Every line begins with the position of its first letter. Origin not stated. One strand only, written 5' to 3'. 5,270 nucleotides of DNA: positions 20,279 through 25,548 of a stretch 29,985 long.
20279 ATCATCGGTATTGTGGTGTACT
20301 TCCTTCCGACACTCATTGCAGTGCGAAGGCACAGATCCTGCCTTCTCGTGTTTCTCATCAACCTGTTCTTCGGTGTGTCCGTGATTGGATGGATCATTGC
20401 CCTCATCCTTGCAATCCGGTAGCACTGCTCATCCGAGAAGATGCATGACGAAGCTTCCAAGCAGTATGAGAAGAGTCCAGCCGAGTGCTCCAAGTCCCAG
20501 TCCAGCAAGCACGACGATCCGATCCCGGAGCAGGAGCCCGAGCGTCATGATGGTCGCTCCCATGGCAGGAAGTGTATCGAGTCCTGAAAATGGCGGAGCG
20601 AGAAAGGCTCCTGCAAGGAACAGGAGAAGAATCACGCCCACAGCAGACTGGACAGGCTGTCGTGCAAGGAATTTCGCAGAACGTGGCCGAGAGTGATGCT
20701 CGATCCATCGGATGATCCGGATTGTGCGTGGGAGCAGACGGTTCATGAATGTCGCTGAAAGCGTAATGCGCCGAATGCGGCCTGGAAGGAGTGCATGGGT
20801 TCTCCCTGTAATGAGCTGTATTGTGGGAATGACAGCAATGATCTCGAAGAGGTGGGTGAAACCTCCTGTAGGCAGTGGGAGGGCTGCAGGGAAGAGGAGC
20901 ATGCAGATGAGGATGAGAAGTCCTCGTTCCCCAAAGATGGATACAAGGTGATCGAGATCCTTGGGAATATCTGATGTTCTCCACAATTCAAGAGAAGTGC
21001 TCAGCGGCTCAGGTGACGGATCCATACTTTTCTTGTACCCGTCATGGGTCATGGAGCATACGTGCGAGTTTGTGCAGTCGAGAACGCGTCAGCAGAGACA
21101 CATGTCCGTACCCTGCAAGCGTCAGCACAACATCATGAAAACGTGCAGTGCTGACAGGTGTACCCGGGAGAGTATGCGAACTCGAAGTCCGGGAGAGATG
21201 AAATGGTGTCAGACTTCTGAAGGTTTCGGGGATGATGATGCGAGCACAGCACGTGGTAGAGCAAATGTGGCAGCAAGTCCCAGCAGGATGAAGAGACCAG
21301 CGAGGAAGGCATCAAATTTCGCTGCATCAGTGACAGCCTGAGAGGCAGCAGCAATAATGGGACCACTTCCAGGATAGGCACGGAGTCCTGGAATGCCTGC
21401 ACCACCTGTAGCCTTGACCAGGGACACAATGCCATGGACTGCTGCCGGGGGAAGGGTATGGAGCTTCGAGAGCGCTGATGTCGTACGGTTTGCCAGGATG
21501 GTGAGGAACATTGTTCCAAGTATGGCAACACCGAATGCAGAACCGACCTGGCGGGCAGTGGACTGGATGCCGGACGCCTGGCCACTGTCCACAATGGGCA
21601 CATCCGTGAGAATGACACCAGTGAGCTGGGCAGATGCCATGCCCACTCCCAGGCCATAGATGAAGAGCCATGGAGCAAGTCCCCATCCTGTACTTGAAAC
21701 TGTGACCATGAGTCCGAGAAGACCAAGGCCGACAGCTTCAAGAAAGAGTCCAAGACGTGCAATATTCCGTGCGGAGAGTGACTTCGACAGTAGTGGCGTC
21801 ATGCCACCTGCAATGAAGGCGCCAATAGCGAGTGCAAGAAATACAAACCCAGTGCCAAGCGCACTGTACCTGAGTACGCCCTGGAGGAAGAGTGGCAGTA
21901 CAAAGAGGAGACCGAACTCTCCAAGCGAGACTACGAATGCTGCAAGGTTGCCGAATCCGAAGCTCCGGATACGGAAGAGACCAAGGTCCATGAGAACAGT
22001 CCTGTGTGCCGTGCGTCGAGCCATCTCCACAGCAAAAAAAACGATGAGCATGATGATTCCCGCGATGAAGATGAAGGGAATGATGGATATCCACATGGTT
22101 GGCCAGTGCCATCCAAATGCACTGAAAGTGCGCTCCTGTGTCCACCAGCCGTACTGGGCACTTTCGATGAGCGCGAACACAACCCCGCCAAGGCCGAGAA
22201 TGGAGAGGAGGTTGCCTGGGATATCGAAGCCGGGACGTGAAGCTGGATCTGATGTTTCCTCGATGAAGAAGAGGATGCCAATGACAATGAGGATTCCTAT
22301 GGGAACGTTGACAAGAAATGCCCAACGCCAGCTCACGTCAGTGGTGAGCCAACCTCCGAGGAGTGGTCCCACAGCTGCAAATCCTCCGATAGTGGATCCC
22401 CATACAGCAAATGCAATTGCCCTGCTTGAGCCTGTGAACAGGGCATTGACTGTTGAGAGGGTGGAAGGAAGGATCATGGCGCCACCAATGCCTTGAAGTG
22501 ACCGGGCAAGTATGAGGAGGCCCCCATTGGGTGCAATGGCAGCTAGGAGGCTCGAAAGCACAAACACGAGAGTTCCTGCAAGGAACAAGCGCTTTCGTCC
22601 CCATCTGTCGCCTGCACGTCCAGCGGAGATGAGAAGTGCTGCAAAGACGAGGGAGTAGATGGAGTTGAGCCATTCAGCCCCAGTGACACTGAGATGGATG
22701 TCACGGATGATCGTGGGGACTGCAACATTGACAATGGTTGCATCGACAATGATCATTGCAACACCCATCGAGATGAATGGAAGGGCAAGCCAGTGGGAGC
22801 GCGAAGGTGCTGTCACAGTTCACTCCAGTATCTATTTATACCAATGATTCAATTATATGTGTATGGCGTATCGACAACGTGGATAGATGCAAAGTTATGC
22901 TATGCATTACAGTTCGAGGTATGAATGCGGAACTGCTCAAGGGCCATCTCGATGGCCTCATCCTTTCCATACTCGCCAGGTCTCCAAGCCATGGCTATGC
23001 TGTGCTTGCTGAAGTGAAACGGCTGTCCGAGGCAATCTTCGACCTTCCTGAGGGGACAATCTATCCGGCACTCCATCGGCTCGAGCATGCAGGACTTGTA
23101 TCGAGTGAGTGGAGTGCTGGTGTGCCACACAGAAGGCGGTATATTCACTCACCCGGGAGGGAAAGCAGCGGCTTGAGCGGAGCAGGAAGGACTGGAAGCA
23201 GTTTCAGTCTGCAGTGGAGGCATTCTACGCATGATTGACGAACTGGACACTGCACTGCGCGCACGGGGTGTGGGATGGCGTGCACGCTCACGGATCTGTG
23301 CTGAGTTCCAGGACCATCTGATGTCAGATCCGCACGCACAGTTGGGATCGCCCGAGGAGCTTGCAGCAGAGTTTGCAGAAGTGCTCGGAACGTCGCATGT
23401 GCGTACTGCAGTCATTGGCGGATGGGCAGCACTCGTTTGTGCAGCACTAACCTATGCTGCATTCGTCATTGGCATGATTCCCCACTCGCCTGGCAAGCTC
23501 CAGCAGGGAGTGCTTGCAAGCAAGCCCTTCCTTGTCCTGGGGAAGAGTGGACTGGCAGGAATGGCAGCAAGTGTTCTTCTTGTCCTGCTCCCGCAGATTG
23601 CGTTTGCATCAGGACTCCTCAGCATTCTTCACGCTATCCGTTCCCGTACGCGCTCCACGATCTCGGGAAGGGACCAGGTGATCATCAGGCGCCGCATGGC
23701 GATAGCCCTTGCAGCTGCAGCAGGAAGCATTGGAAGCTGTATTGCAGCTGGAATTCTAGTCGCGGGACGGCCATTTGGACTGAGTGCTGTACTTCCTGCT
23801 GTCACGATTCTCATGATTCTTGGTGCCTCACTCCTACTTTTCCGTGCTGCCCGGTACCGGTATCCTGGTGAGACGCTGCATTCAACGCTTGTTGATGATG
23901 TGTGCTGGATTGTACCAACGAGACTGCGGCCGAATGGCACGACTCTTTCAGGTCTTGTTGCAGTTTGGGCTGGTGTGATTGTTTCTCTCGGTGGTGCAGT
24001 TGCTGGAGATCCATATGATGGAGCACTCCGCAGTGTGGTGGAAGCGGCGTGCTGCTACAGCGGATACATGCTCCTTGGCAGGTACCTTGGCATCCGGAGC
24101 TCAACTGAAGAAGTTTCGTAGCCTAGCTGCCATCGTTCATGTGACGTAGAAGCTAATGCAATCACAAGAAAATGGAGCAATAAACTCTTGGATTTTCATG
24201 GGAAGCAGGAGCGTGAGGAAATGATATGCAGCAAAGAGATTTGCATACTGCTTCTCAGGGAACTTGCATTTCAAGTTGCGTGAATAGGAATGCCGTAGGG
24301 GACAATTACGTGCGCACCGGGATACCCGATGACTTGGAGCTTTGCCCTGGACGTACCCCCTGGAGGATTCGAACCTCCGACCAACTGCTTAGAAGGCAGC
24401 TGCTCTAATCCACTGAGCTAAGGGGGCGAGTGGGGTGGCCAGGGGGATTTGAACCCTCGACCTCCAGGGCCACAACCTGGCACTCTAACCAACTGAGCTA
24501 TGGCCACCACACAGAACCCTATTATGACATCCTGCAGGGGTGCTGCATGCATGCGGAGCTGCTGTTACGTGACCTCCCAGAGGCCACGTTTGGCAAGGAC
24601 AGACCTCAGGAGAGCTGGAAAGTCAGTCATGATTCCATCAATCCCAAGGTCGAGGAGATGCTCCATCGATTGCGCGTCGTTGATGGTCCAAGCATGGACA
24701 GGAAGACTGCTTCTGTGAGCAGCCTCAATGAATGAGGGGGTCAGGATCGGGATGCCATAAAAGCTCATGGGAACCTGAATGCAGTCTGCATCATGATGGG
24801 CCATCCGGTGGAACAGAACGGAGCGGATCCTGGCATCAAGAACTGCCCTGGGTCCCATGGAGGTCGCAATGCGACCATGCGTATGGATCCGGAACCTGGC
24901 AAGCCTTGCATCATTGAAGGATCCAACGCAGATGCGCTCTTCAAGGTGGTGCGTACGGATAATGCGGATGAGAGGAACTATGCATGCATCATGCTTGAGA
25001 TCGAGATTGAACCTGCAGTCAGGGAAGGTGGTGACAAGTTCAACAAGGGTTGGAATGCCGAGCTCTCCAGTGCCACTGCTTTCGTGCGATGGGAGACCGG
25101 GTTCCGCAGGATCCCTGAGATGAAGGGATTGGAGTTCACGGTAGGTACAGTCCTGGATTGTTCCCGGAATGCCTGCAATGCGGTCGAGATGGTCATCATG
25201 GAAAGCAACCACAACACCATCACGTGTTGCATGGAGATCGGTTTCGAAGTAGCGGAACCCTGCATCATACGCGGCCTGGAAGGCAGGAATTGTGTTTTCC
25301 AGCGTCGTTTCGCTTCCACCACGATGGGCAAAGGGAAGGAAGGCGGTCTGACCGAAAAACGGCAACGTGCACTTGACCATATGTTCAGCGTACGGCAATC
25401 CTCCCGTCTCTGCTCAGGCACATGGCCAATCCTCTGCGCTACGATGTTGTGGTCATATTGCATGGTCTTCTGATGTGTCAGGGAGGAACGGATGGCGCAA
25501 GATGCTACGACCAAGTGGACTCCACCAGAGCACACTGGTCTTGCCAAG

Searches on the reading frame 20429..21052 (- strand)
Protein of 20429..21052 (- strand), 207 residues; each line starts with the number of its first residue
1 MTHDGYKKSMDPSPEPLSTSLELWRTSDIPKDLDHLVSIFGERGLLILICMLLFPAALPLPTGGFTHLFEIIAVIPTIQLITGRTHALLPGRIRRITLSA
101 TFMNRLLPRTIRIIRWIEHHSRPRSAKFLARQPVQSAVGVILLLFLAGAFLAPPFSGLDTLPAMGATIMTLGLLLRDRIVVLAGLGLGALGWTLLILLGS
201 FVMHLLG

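Call 6: search_protein_families(library=pfam, proteins=[window:20429-21052:-], max_evalue=0.01)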
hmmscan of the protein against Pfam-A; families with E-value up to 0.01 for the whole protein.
window:20429-21052:- (207 aa): 1 family
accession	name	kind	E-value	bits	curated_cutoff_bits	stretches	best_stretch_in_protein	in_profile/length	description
PF06055.17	ExoD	-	6.1e-27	94.6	23.8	1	32-195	18-178/180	Exopolysaccharide synthesis, ExoD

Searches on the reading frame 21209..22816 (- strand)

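Call 6: search_protein_families(library=pfam, proteins=[window:21209-22816:-], max_evalue=0.01)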
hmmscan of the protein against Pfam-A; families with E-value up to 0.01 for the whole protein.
window:21209-22816:- (535 aa): 1 family
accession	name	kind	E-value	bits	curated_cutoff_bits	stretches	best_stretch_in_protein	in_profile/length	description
PF07690.21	MFS_1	-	2.5e-45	155.3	33.4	2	16-205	2-194/347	Major Facilitator Superfamily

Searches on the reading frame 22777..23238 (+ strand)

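Call 6: search_protein_families(library=pfam, proteins=[window:22777-23238:+], max_evalue=0.01)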
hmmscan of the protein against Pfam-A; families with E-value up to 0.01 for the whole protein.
window:22777-23238:+ (153 aa): 1 family
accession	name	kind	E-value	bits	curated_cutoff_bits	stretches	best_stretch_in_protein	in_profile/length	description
PF03551.20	PadR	-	1.7e-16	60.4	27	1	62-122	1-63/75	Transcriptional regulator PadR-like family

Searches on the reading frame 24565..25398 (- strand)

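Call 6: search_protein_families(library=pfam, proteins=[window:24565-25398:-], max_evalue=0.01)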
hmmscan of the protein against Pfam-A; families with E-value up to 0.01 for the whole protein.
window:24565-25398:- (277 aa): 2 families
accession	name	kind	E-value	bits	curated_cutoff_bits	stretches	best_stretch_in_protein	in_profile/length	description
PF03009.23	GDPD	-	1.4e-38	133.9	23.6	1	25-262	1-243/244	Glycerophosphoryl diester phosphodiesterase family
PF13653.12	GDPD_2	-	0.0005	20.9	27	1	234-259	2-27/30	Glycerophosphoryl diester phosphodiesterase family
